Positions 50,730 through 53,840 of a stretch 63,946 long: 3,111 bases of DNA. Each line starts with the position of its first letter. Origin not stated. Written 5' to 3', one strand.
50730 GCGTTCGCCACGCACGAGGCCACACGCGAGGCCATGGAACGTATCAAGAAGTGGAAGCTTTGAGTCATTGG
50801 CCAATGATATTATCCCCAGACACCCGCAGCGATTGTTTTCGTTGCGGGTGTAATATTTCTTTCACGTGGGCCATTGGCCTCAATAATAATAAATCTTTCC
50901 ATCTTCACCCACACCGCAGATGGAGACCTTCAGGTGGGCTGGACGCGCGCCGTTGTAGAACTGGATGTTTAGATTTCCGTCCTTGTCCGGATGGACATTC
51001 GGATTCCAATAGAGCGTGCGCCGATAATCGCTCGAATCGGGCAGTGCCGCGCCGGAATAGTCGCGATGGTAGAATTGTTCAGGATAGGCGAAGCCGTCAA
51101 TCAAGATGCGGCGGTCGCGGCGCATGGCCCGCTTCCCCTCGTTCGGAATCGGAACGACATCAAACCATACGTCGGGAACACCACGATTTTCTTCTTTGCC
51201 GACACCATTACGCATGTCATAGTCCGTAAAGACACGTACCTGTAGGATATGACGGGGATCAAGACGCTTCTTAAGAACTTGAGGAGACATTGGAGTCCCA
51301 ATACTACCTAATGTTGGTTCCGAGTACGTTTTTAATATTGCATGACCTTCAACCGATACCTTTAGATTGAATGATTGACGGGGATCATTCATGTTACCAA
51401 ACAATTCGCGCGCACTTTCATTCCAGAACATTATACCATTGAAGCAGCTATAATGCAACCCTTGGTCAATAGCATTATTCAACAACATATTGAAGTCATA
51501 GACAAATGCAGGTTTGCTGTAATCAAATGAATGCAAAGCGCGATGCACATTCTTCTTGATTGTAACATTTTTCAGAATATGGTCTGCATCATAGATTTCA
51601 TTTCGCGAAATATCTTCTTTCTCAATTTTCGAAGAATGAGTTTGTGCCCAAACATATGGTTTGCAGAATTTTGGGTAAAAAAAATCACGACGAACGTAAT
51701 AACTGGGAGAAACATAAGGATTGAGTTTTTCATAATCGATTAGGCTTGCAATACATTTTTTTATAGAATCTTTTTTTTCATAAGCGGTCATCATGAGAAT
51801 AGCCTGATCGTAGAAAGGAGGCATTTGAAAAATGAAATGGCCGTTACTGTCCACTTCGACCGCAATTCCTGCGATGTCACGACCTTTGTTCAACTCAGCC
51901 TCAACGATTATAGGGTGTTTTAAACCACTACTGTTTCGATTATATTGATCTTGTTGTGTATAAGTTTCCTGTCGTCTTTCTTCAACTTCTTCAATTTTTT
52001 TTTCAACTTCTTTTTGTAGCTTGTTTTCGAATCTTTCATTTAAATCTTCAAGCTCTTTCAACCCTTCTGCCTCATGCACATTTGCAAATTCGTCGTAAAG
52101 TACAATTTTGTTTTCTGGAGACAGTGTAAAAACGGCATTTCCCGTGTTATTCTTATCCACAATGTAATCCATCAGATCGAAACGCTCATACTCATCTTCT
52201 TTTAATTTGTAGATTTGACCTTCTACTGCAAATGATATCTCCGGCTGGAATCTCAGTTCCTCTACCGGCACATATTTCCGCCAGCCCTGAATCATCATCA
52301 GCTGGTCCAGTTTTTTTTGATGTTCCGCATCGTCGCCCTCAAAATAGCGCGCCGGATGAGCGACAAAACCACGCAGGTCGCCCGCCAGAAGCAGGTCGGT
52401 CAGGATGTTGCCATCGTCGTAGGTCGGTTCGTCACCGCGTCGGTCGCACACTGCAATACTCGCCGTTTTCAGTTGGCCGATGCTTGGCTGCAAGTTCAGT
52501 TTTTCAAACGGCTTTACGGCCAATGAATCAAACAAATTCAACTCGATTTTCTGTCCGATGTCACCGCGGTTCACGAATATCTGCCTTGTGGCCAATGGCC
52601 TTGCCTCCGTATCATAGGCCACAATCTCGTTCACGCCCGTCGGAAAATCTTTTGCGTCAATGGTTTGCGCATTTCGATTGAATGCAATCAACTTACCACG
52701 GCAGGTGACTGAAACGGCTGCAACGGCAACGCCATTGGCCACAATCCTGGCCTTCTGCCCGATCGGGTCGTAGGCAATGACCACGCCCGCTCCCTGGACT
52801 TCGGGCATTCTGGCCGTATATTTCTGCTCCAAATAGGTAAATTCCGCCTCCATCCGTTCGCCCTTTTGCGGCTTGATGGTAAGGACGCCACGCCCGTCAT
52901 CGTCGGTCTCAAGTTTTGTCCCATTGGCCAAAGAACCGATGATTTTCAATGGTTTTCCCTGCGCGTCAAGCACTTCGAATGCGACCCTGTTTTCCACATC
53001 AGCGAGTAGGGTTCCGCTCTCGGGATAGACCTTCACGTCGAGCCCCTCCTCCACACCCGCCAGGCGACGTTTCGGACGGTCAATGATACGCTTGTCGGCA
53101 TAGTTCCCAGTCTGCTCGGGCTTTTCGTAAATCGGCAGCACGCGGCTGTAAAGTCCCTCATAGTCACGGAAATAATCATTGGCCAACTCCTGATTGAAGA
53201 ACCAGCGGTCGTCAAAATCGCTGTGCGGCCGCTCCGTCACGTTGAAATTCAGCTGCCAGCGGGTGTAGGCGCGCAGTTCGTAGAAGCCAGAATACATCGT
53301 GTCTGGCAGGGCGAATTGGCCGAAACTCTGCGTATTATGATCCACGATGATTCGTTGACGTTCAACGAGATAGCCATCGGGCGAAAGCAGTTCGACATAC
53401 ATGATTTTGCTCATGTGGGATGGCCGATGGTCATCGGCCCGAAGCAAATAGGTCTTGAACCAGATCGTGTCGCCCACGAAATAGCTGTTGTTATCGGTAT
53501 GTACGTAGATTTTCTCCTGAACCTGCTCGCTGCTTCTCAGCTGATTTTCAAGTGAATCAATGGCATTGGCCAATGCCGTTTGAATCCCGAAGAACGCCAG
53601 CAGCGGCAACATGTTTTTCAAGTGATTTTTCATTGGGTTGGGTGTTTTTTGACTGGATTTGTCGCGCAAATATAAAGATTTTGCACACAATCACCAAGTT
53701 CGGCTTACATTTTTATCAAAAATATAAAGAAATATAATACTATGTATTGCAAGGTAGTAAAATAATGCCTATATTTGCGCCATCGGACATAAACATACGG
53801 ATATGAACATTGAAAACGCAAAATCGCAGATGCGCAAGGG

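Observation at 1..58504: Hyper-abundant palindrome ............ (core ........, degenerate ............) saturates the host part of the window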

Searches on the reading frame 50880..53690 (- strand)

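Call 8: search_protein_families(library=pfam, proteins=[window:50880-53690:-])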
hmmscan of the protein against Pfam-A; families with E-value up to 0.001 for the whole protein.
window:50880-53690:- (936 aa): 1 family
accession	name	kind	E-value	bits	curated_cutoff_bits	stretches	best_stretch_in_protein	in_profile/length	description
PF01835.25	MG2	-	0.00011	22.9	32.8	1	60-142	1-81/96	MG2 domain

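Call 33: search_protein_families(library=pfam, proteins=[window:50880-53690:-], max_evalue=0.001)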
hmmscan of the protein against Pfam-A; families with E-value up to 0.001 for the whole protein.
window:50880-53690:- (936 aa): 1 family
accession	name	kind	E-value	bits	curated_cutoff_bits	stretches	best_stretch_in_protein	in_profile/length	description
PF01835.25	MG2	-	0.00011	22.9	32.8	1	60-142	1-81/96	MG2 domain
